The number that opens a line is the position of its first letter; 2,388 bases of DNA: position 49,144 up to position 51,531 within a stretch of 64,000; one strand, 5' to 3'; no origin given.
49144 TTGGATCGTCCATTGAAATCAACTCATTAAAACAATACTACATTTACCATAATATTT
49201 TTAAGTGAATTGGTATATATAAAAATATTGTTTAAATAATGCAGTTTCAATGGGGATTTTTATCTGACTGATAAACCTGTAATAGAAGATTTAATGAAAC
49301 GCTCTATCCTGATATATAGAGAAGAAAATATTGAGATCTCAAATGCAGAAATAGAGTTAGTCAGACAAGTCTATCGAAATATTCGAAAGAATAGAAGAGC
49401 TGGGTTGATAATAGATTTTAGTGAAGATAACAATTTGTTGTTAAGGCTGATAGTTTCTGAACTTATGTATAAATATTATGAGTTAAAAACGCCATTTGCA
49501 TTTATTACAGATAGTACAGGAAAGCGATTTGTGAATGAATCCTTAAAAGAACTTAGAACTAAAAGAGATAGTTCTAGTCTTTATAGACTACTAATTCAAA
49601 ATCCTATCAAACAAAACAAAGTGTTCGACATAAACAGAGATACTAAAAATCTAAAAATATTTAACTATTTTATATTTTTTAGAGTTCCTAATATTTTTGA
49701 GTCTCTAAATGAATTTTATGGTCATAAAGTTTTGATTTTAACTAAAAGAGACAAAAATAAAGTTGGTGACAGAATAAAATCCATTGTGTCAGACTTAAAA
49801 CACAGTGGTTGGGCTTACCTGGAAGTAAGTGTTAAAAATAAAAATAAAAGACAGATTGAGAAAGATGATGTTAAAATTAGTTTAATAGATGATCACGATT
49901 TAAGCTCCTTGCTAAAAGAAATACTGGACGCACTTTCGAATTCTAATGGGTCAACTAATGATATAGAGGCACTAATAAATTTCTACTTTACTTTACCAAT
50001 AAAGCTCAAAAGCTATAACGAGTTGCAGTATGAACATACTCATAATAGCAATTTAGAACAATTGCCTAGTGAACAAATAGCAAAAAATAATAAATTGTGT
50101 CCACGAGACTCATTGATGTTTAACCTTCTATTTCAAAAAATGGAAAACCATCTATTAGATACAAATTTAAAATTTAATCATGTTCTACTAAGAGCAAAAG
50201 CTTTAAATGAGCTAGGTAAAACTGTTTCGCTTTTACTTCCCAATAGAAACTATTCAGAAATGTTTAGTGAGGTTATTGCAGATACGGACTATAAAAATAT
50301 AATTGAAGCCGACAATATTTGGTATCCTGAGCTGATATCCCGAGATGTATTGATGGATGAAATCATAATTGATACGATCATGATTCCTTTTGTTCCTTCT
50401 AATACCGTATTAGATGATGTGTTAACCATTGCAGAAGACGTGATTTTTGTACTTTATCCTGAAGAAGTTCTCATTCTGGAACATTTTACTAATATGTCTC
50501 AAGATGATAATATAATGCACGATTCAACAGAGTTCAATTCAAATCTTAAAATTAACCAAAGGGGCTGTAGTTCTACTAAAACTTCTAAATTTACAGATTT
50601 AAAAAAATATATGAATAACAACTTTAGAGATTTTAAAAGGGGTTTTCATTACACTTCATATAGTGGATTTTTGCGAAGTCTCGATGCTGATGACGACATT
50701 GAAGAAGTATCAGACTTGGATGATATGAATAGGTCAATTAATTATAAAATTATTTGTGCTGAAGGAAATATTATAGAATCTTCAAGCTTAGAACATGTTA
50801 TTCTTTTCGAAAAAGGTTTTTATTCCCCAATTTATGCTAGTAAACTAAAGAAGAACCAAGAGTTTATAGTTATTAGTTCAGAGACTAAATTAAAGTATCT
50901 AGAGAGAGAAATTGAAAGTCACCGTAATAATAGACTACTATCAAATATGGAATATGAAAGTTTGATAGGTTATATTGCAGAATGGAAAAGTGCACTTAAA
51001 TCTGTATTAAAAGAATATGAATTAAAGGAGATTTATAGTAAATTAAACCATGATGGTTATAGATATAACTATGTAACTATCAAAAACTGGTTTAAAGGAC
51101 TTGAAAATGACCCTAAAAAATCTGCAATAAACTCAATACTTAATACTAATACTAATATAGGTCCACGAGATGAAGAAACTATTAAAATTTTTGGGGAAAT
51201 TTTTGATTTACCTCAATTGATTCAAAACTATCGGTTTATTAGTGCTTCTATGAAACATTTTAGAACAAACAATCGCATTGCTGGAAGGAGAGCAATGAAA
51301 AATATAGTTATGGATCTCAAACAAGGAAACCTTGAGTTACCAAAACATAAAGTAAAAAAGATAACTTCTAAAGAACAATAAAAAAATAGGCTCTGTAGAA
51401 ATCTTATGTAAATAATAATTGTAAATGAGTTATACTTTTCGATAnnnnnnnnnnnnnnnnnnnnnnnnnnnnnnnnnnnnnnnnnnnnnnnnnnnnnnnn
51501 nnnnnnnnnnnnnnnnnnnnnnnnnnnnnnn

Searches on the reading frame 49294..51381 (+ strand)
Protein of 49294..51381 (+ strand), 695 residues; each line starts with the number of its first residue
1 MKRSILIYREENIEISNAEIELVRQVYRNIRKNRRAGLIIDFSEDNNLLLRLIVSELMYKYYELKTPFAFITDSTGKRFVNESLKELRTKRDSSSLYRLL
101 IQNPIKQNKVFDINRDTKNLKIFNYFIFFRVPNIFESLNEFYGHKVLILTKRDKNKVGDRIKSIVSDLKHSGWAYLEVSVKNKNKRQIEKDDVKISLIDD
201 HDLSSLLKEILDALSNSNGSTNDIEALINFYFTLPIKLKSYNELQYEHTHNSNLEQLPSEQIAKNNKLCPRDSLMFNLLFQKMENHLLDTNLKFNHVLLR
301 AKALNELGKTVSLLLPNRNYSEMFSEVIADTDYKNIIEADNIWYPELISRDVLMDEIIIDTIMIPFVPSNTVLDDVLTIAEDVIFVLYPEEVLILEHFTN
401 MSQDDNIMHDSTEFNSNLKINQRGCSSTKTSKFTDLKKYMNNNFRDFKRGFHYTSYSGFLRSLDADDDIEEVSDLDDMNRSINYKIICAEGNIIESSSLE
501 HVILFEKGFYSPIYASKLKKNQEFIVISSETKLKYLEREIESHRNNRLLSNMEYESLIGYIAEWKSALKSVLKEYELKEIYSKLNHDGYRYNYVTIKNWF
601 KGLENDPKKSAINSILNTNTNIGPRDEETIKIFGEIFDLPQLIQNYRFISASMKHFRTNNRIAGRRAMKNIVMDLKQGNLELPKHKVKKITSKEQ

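Call 5: search_protein_families(library=pfam, proteins=[window:49294-51381:+], max_evalue=0.1)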
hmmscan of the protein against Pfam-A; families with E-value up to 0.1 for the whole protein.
window:49294-51381:+ (695 aa): 1 family
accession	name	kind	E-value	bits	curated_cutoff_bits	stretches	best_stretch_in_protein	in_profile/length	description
PF24957.1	DrmE_C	-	2.8e-05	24.3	27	1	620-672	125-177/181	DISARM protein DrmE, C-terminal domain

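Call 6: search_protein_families(library=padloc, proteins=[window:49294-51381:+], max_evalue=0.1)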
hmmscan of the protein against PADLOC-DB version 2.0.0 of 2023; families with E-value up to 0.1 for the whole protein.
window:49294-51381:+ (695 aa): 0 families

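Call 19: find_homologous_proteins(query=window:49294-51381:+)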
Query window:49294-51381:+ (695 aa): 1 proteins with E <= 0.001 among 8000 candidates.
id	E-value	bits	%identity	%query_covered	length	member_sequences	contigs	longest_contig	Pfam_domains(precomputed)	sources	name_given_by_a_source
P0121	0.0e+0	1077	100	71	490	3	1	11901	PF24957.1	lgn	-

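Call 25: search_protein_families(library=padloc, alignment_id=A1, max_evalue=1)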
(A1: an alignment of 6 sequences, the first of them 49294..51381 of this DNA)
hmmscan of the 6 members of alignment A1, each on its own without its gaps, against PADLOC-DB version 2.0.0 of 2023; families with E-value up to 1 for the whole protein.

A. member 1, window:49294-51381:+ (695 aa): 0 families

B. families by the number of members that match (of 6 scanned): 0 families

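Call 36: find_homologous_proteins(query=A1, max_evalue=0.001)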
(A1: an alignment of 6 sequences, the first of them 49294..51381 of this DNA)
Query A1 (6 sequences) (695 aa, profile of the alignment): 1 proteins with E <= 0.001 among 8000 candidates.
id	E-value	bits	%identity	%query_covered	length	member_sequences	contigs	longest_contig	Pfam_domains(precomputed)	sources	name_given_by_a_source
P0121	1.0e-205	703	100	71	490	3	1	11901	PF24957.1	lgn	-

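Call 46: search_protein_representatives(protein=window:49294-51381:+)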
Query: 695 residues. Proteins with E-value up to 0.001 (for the whole library): 30; up to 1e-10: 17; up to 1e-30: 10. The best 30 are listed.
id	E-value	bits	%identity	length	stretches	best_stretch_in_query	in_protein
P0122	5.7e-191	652.7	80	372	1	292-663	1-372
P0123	5.5e-101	355.4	36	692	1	2-691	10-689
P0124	4.4e-92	326.0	34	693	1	3-683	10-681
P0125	7.4e-71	255.9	31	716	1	2-686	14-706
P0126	3.5e-65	237.1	31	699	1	8-683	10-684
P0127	5.5e-54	200.1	27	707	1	11-691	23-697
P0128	1.2e-50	189.1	27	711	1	7-678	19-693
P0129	2.1e-46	175.0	25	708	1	2-680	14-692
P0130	1.1e-45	172.8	26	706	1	5-681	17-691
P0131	4.6e-41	157.4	25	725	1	5-678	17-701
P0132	5.2e-28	114.3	24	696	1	107-689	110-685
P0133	6.4e-24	100.8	35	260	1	483-680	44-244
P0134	3.0e-21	92.0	28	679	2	491-675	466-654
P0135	3.5e-20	88.4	42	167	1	542-674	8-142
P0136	1.3e-18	83.2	44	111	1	588-681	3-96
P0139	6.8e-10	54.4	31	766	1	508-682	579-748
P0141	7.9e-08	47.6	24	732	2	511-674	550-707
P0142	9.8e-08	47.3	27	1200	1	523-693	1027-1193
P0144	4.0e-07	45.3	26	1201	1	510-687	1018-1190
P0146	3.1e-05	39.1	32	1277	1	555-670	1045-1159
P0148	5.8e-05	38.2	25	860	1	510-675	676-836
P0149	1.6e-04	36.7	30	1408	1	554-666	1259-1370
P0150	8.2e-04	34.4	28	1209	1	557-679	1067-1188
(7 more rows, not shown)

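Call 50: search_protein_families(library=padloc, proteins=[P0139, P0141, P0142, P0144, P0146, P0148, P0149, P0150], max_evalue=0.001)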
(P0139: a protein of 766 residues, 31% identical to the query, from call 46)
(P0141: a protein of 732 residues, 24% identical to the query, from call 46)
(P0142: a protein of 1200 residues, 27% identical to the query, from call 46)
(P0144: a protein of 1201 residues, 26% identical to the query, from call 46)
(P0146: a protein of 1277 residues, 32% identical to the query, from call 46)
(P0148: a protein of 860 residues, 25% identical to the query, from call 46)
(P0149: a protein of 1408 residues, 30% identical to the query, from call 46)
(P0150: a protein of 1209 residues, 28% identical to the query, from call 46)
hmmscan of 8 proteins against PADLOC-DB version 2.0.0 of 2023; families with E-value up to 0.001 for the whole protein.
P0139 (766 aa): 0 families

P0141 (732 aa): 0 families

P0142 (1200 aa): 1 family
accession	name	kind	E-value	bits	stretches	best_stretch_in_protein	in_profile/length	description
PDLC02919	HEAT-ARM_XIII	-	3.6e-06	22.6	0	353-424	582-652/1972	-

P0144 (1201 aa): 1 family
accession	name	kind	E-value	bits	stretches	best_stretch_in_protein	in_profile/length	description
PDLC02635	DrmE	-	3.3e-12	43.7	1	1020-1179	595-740/790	DrmE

P0146 (1277 aa): 1 family
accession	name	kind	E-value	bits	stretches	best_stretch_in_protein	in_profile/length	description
PDLC02635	DrmE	-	0.00037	17.1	1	1111-1153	686-728/790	DrmE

P0148 (860 aa): 1 family
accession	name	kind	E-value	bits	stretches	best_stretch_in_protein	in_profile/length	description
PDLC02635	DrmE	-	1.3e-05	21.9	1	675-834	592-737/790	DrmE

P0149 (1408 aa): 0 families

P0150 (1209 aa): 1 family
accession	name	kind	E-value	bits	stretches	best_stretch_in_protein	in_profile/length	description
PDLC02635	DrmE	-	6.6e-08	29.5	1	1131-1193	686-748/790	DrmE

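Call 52: search_solved_structures(query=A3, max_evalue=1)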
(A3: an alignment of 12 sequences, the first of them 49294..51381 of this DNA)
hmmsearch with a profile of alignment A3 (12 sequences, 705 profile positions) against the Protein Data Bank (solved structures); distinct sequences matched with E-value up to 1: 0.

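Call 65: predict_structure(alignment_id=A3)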
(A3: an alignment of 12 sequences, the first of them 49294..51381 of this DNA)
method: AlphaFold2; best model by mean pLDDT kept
length: 695 residues; sequences in the alignment: 12
mean_pLDDT: 77.1   pTM: 0.60
mean pLDDT of the five models: 77.1, 76.6, 73.9, 73.6, 73.1
residues with pLDDT >= 90: 144; 70-90: 400; 50-70: 73; < 50: 78
segments of 3 or more residues with pLDDT < 50: 1-3, 187-191, 247-254, 401-449, 469-480
pLDDT, mean of each block of 10 residues (from residue 1): 63 80 84 76 84 89 84 89 83 76 74 72 88 84 89 81 90 85 53 79 88 77 84 90 60 66 82 91 92 92 85 90 85 77 87 76 90 82 87 77 34 24 21 30 40 76 64 37 81 77 78 80 86 81 61 83 95 92 76 80 89 79 85 93 92 81 77 85 90 63
secondary structure, 60 per line:
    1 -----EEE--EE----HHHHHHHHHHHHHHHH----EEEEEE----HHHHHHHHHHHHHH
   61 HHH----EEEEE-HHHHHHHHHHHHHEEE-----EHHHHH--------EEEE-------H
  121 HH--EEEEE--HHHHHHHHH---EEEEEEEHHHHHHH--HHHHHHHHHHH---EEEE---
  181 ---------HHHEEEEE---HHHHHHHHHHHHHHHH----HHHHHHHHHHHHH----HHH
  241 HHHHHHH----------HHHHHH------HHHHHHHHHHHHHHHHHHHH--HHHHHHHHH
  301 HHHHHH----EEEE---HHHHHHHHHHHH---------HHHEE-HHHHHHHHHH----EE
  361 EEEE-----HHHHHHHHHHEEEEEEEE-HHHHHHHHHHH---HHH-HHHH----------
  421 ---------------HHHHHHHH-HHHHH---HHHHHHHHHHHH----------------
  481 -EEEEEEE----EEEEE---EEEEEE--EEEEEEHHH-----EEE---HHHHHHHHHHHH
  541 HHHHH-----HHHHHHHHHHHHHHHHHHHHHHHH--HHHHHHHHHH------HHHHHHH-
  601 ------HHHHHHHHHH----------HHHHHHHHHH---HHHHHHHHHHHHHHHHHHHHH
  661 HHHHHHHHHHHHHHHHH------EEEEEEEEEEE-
elements in order (helices of 4 or more, strands of 3 or more residues): E6-8 H17-32 E37-42 H47-63 E68-72 H74-86 E87-89 H96-100 E109-112 E125-129 H132-140 E144-150 H151-157 H160-170 E174-177 E193-197 H201-216 H221-233 H238-247 H258-263 H270-289 H292-306 E311-314 H318-329 H345-354 E359-364 H370-379 E380-387 H389-399 H407-410 H436-443 H445-449 H453-464 E482-488 E493-497 E501-506 E509-514 E523-525 H529-545 H551-574 H577-586 H593-599 H607-616 H627-636 H640-677 E684-694

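Call 67: fold_search(model_id=the predicted structure, library=pdb)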
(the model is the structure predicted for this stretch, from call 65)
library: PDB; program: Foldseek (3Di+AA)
matches with E <= 10: 964; with E <= 0.001: 85
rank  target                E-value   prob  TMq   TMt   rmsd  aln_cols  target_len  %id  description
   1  9f20_A                1.3e-07  1.00  0.30  0.31  16.7       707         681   10  Cryo-EM structure of the I923V MDA5-dsRNA filament with ADP-AlF4 bound and 88-degree helical twist (released 2025-02-26)
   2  9f2l_A                6.6e-07  1.00  0.32  0.32  16.9       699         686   11  Cryo-EM structure of the I923V MDA5-dsRNA filament with ADP-AlF4 bound and 73-degree helical twist (released 2025-02-26)
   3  7nic_A                1.9e-06  1.00  0.31  0.31  17.2       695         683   10  CryoEM structure of disease related M854K MDA5-dsRNA filament in complex with ADP-AlF4(minor class) (released 2021-11-17)
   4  4a2q_B                2.1e-06  1.00  0.28  0.28  14.9       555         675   10  Structure of duck RIG-I tandem CARDs and helicase domain (released 2011-10-19)
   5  9f1u_A                2.3e-06  1.00  0.32  0.33  16.8       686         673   11  Cryo-EM structure of the I923V MDA5-dsRNA filament with ADP-AlF4 bound and 81-degree helical twist (released 2025-02-26)
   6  4a36_A                2.4e-06  1.00  0.33  0.42  12.9       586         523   11  Structure of duck RIG-I helicase domain bound to 19-mer dsRNA and ATP transition state analogue (released 2011-10-19)
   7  5f9h_C                2.9e-06  1.00  0.33  0.35  16.9       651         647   10  Crystal structure of RIG-I helicase-RD in complex with 24-mer 5' triphosphate hairpin RNA (released 2016-01-13)
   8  5f98_G                3.2e-06  1.00  0.32  0.34  17.2       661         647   10  Crystal structure of RIG-I in complex with Cap-0 RNA (released 2016-01-13)
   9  5ean_A                3.3e-06  1.00  0.22  0.16  17.6       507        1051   11  Crystal structure of Dna2 in complex with a 5' overhang DNA (released 2015-11-18)
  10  9ear_W                3.7e-06  1.00  0.30  0.31  11.9       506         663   11  CHD1-nucleosome complex (closed state) (released 2025-05-07)
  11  5f9h_A                3.9e-06  1.00  0.32  0.34  17.8       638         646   11  Crystal structure of RIG-I helicase-RD in complex with 24-mer 5' triphosphate hairpin RNA (released 2016-01-13)
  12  4a2q_A                4.6e-06  1.00  0.27  0.28  15.0       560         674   10  Structure of duck RIG-I tandem CARDs and helicase domain (released 2011-10-19)
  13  5f98_A                5.4e-06  1.00  0.33  0.35  17.2       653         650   11  Crystal structure of RIG-I in complex with Cap-0 RNA (released 2016-01-13)
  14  9jnp_K                6.6e-06  1.00  0.32  0.45   9.7       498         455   11  Structure of isw1-nucleosome complex in ATP state (released 2025-04-09)
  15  8atf_G                6.6e-06  1.00  0.30  0.44  11.2       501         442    8  Nucleosome-bound Ino80 ATPase (released 2022-12-14)
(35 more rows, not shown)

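Call 85: find_encoding_contigs(protein=P0121, flank=10000, max_places=3)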
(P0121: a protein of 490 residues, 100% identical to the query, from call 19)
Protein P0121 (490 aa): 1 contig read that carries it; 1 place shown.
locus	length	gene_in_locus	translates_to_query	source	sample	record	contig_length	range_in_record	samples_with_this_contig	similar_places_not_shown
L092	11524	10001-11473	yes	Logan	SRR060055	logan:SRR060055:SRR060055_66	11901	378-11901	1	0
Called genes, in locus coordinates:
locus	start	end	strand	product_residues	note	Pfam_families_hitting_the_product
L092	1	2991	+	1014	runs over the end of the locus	PF04851:ResIII, PF00270:DEAD, PF16203:ERCC3_RAD25_C, PF00271:Helicase_C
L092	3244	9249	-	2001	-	PF00270:DEAD, PF00271:Helicase_C (weak)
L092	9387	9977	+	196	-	-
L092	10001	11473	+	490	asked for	PF24957:DrmE_C (faint)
